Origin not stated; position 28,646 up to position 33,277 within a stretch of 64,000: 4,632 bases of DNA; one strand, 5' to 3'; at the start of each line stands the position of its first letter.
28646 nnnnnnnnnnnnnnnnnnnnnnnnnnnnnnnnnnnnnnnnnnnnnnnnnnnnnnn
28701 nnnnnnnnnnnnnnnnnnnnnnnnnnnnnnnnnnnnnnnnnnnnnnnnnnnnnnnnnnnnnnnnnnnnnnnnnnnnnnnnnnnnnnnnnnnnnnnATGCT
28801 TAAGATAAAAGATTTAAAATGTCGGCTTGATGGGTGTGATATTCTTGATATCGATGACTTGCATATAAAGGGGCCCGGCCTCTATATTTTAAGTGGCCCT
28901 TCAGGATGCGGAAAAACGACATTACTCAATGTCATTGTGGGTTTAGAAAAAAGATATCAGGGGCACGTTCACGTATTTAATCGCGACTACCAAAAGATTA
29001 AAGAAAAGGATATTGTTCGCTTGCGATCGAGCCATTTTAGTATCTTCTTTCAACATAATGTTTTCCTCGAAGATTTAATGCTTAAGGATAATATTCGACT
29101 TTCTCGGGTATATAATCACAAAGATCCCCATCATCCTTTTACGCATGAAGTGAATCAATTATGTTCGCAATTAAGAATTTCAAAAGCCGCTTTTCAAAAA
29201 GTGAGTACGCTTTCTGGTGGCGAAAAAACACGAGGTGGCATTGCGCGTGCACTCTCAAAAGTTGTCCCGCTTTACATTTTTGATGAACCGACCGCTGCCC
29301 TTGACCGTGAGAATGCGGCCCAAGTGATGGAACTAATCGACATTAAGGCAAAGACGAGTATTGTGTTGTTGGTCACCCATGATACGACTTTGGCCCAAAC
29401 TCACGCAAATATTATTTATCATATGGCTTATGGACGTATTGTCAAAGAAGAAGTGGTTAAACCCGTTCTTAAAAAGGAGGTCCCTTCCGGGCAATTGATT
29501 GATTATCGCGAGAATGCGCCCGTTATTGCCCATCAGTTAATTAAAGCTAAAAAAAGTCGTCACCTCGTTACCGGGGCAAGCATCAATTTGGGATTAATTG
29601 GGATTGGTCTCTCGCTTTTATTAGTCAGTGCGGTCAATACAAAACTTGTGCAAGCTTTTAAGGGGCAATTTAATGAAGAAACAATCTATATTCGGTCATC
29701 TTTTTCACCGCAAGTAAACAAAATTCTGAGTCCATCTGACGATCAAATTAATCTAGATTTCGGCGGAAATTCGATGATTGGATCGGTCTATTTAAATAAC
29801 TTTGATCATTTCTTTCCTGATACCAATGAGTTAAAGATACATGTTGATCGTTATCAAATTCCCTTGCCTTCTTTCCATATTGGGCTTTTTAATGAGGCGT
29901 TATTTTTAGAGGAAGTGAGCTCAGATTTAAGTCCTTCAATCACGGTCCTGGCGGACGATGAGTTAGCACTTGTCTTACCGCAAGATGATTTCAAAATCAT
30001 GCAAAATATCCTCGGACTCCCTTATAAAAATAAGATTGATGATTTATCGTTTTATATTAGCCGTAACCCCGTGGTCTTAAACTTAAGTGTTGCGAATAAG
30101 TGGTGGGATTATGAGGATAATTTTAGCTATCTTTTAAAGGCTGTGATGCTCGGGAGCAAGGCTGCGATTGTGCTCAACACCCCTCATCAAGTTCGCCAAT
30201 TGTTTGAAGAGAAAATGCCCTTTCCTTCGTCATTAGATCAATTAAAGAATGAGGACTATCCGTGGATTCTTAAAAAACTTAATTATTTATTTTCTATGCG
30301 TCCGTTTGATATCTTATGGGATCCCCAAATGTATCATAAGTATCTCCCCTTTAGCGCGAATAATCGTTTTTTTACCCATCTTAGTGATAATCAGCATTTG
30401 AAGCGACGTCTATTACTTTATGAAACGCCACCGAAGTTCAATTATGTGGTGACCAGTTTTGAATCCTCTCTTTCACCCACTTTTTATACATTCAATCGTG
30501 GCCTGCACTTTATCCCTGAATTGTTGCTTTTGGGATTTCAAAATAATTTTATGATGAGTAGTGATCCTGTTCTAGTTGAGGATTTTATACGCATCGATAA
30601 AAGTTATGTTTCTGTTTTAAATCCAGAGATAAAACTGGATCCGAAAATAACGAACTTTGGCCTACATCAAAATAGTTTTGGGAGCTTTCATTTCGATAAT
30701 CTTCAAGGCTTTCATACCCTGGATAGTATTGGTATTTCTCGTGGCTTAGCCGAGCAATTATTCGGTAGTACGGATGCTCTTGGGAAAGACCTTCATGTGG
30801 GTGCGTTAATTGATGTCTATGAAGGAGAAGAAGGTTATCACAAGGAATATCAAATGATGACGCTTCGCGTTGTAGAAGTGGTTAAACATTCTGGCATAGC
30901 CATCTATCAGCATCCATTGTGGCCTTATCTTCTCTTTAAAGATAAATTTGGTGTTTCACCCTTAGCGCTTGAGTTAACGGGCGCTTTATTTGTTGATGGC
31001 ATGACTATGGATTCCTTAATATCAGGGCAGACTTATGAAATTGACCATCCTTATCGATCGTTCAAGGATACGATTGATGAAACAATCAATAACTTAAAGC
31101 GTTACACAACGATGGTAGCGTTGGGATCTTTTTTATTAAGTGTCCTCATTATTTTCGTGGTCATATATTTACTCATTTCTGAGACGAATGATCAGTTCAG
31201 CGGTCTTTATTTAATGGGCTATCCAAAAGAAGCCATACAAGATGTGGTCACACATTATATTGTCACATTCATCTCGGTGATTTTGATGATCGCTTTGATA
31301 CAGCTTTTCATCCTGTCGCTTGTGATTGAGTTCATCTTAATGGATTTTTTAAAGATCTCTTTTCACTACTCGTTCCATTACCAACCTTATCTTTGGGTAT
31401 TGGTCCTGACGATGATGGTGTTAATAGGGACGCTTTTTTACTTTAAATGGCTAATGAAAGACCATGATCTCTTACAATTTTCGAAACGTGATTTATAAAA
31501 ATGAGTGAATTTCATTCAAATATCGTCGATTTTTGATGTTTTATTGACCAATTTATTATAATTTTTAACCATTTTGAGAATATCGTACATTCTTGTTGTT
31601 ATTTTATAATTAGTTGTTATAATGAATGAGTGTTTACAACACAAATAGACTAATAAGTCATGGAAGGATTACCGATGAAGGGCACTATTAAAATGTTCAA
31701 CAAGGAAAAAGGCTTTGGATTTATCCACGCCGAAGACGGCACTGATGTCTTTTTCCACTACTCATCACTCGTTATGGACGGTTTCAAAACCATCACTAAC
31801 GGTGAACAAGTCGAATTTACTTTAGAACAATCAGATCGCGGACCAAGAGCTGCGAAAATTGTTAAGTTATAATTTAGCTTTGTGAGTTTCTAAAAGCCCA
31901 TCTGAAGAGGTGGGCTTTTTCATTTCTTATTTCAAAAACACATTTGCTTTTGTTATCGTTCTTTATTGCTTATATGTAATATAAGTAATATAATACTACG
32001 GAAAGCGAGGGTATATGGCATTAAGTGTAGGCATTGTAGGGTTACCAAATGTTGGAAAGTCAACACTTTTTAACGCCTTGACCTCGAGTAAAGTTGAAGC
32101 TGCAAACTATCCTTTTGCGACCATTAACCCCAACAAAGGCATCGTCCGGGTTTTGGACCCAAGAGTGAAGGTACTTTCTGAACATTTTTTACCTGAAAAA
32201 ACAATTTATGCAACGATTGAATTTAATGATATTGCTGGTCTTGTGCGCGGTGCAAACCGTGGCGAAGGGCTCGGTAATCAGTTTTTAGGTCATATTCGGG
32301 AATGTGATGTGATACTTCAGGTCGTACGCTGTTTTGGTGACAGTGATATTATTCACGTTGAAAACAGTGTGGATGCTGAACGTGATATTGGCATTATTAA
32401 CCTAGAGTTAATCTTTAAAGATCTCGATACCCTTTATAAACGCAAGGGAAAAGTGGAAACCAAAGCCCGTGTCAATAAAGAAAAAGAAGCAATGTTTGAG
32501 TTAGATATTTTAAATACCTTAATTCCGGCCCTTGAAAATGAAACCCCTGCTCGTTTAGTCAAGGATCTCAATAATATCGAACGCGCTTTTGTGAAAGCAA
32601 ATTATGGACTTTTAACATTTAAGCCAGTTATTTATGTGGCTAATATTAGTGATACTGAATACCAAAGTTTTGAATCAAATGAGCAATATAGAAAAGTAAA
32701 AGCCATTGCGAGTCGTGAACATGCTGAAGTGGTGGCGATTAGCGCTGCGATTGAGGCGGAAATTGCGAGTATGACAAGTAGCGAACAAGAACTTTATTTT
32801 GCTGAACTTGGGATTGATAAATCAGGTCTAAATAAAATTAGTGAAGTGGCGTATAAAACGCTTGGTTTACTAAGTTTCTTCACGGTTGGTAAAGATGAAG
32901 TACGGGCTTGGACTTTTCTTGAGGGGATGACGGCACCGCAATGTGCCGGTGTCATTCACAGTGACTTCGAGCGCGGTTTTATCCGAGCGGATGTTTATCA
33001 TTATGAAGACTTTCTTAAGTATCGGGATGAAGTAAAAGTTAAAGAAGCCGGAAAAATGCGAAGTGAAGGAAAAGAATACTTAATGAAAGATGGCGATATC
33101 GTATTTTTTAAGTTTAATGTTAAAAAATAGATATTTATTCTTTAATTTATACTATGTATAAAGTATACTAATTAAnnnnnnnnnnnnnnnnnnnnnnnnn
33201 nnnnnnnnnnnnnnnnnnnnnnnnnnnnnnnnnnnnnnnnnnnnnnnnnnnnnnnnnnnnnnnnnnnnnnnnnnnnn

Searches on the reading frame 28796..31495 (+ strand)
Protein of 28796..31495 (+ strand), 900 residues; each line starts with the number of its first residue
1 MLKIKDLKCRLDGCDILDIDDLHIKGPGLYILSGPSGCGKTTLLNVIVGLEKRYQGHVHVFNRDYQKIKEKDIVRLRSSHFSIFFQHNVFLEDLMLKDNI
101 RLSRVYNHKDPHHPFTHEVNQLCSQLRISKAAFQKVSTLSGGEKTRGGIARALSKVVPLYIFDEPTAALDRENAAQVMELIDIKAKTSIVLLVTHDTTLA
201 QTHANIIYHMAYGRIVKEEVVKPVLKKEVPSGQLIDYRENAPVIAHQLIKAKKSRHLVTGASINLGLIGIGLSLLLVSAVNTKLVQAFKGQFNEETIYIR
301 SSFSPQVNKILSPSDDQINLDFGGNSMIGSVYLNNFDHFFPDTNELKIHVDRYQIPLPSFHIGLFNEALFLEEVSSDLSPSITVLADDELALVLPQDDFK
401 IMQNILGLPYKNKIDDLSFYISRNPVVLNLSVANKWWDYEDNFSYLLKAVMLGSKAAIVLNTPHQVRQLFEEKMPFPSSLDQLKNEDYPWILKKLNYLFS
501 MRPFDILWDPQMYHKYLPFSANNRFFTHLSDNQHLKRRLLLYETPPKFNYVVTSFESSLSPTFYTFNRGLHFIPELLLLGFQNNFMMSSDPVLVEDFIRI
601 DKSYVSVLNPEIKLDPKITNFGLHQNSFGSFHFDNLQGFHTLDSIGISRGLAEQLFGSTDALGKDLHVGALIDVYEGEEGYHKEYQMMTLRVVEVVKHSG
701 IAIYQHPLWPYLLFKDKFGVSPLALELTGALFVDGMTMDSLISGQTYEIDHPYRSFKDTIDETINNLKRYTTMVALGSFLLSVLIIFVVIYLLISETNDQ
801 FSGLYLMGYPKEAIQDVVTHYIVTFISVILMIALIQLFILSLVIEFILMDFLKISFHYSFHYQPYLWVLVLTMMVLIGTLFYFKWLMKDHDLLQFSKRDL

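Call 16: search_protein_families(library=pfam, proteins=[window:28796-31495:+], max_evalue=0.000001)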
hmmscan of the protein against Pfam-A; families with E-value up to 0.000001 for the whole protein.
window:28796-31495:+ (900 aa): 2 families
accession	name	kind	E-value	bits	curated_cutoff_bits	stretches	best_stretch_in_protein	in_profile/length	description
PF00005.33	ABC_tran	-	9.1e-24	85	25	1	24-167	8-137/137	ABC transporter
PF02463.25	SMC_N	-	1e-08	35.4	40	1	28-204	25-206/220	RecF/RecN/SMC N terminal domain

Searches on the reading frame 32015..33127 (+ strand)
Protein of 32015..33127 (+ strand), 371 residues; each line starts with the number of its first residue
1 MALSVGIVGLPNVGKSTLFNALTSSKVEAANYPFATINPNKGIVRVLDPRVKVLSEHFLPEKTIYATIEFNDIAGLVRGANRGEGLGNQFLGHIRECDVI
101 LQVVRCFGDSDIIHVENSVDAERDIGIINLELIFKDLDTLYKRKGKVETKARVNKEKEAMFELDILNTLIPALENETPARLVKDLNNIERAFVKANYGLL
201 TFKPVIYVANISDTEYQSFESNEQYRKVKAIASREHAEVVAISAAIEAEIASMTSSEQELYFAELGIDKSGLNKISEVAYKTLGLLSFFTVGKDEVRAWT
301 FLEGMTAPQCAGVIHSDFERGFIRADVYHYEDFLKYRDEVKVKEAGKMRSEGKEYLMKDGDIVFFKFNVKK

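Call 16: search_protein_families(library=pfam, proteins=[window:32015-33127:+], max_evalue=0.000001)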
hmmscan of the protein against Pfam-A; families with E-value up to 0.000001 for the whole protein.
window:32015-33127:+ (371 aa): 3 families
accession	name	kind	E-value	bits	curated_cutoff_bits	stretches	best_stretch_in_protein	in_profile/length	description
PF06071.19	YchF-GTPase_C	-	5.7e-39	132.6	27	1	285-368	1-84/84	Protein of unknown function (DUF933)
PF01926.29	MMR_HSR1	-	5.5e-22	78.4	21.9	1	5-109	2-86/113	50S ribosome-binding GTPase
PF02421.24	FeoB_N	-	9.8e-10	38.6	27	1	5-53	3-51/156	Ferrous iron transport protein B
